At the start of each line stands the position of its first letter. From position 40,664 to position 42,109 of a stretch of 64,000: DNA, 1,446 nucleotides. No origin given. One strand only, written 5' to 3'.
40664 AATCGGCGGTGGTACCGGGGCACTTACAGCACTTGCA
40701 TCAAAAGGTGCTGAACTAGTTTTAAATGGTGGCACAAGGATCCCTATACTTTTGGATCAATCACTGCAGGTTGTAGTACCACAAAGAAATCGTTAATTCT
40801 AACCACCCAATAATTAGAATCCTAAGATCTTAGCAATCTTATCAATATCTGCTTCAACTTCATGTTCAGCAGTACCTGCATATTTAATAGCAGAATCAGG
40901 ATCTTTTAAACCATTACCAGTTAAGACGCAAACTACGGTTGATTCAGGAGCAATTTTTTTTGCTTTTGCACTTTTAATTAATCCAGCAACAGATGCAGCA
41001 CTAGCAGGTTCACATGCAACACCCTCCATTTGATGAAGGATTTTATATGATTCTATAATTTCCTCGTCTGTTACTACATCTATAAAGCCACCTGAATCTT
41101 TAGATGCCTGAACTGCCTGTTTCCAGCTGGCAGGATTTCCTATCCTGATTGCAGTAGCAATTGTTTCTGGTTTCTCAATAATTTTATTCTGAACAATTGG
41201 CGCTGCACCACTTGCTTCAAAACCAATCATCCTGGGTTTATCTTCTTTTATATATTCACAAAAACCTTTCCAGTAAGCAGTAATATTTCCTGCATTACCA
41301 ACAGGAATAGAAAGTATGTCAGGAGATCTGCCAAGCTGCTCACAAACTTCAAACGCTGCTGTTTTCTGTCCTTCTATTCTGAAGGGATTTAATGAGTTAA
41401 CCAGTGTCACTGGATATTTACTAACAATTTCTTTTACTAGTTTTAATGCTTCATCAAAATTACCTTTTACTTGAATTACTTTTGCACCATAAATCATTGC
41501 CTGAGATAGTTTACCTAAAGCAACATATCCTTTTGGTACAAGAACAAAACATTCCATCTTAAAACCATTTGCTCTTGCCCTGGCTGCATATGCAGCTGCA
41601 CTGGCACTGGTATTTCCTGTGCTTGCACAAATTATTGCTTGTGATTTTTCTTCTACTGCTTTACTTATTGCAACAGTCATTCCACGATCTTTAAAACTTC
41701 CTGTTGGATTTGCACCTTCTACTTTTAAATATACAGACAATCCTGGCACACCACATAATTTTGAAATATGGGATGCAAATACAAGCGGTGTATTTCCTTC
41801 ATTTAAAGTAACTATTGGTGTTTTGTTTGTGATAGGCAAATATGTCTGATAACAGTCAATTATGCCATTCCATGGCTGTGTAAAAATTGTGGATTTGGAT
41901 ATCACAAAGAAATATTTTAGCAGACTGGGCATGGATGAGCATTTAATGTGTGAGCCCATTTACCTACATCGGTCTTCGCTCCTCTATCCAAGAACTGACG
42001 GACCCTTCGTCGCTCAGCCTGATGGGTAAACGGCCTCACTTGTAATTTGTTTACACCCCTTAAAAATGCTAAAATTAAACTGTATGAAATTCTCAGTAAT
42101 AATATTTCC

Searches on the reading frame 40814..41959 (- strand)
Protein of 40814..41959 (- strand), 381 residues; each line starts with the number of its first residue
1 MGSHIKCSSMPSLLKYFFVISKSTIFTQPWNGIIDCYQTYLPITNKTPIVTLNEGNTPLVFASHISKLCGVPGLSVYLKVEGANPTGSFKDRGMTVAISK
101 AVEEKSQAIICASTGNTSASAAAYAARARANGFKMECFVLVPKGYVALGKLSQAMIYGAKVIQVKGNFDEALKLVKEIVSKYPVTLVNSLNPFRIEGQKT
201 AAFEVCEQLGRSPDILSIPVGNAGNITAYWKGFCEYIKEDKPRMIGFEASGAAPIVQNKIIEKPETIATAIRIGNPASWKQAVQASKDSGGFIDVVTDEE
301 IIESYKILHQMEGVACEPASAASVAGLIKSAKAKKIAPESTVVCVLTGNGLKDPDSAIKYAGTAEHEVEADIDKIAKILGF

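Call 68: search_protein_families(library=pfam, proteins=[window:40814-41959:-])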
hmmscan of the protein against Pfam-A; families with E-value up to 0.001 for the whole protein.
window:40814-41959:- (381 aa): 1 family
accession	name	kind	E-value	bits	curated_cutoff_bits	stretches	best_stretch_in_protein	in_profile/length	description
PF00291.31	PALP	-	1.3e-72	245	35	1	50-348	1-295/295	Pyridoxal-phosphate dependent enzyme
